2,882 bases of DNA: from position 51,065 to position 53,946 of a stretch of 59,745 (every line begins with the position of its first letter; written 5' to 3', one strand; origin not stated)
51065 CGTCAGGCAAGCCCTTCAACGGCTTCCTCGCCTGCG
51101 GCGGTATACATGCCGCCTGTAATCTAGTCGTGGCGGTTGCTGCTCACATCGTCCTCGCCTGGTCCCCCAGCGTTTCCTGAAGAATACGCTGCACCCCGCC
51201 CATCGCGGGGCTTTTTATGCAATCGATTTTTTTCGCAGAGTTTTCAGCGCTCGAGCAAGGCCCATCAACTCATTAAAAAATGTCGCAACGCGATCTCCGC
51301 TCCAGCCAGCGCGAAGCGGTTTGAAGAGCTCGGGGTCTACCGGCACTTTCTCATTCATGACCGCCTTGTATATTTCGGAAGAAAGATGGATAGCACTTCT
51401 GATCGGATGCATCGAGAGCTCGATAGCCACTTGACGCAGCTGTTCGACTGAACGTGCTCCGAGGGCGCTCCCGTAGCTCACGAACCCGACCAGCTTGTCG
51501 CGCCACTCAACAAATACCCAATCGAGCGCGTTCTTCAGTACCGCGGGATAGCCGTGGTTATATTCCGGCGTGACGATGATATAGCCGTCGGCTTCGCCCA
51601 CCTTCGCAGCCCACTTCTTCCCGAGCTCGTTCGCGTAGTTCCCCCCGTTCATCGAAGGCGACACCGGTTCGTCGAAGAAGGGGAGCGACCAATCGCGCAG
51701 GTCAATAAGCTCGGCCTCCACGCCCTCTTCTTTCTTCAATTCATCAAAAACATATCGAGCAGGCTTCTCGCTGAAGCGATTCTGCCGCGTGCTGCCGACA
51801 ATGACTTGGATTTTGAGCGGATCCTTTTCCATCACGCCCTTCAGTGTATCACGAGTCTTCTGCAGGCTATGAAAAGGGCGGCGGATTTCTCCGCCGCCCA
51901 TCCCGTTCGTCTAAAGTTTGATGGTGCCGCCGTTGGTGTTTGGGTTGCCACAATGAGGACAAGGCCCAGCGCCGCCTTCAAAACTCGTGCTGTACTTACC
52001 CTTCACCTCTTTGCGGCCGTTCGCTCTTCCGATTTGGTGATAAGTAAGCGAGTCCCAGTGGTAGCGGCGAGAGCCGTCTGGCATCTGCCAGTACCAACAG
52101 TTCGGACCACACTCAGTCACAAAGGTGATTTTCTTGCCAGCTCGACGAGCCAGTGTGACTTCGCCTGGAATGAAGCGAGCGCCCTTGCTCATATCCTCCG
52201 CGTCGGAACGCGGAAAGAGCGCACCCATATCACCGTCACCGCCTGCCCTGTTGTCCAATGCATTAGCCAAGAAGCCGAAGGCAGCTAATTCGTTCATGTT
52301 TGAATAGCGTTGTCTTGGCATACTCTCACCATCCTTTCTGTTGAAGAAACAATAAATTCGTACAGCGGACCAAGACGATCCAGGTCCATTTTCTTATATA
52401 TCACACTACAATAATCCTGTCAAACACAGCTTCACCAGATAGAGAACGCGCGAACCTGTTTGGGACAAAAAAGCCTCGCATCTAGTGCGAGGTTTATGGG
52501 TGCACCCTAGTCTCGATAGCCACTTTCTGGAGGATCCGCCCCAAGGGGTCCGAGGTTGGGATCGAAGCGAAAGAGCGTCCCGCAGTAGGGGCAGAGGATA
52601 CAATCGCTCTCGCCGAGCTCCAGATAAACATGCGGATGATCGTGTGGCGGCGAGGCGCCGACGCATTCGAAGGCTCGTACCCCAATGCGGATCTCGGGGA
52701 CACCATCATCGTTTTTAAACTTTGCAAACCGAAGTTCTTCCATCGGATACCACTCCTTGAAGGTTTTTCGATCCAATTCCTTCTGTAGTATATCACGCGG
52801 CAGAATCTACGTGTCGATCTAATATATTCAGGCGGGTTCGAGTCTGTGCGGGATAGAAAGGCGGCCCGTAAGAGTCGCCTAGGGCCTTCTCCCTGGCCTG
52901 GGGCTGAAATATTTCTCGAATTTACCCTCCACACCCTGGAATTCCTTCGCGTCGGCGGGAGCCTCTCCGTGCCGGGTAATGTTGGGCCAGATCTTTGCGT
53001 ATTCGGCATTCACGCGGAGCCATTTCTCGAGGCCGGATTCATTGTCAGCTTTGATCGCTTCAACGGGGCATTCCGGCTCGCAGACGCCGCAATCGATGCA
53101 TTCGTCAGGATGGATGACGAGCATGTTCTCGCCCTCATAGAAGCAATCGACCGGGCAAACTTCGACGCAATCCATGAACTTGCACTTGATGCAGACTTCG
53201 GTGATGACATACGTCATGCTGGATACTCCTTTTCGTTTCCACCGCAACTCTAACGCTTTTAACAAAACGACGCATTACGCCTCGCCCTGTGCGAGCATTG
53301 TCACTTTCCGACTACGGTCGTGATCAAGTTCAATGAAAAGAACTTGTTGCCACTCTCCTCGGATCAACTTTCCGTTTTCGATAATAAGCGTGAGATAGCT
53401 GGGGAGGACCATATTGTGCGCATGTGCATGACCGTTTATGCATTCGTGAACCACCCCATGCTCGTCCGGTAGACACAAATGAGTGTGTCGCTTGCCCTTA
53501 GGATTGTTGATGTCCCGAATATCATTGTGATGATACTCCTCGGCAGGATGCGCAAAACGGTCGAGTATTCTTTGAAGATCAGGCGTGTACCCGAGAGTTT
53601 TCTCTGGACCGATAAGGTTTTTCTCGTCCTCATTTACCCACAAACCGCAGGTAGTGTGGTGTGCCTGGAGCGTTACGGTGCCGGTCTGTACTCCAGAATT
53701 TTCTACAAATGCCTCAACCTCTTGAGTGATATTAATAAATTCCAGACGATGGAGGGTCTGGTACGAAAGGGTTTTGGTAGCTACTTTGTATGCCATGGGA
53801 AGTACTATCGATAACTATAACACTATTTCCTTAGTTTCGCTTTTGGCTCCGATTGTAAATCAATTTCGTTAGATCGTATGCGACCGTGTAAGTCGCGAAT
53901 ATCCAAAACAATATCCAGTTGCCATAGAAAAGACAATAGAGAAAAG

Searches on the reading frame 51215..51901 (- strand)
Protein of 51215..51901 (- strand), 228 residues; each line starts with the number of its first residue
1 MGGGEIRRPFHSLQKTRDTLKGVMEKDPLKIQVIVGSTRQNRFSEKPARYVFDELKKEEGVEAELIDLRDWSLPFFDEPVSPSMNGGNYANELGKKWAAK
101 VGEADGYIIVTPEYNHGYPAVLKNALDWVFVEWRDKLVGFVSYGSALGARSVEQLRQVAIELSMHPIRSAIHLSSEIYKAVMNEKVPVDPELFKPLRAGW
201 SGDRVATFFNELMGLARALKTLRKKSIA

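Call 12: search_protein_families(library=pfam, proteins=[window:51215-51901:-], max_evalue=0.01)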
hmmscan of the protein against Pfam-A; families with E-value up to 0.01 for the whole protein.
window:51215-51901:- (228 aa): 2 families
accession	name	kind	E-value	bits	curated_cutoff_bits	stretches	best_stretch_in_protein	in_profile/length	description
PF03358.20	FMN_red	-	5.4e-39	133.6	24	1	30-171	2-145/152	NADPH-dependent FMN reductase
PF02525.22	Flavodoxin_2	-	1.5e-10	41.6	27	1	30-132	2-106/198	Flavodoxin-like fold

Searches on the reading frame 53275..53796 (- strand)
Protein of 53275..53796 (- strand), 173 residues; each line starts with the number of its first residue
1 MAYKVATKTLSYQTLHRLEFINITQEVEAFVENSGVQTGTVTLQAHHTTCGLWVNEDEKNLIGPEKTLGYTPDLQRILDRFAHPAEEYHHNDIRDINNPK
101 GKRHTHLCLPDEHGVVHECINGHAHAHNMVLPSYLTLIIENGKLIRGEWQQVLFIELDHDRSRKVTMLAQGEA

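Call 12: search_protein_families(library=pfam, proteins=[window:53275-53796:-], max_evalue=0.01)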
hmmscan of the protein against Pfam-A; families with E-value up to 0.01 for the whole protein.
window:53275-53796:- (173 aa): 1 family
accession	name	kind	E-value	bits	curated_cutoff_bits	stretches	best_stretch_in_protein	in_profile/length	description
PF01894.22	UPF0047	-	3.7e-26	92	27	1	22-167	1-115/117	Uncharacterised protein family UPF0047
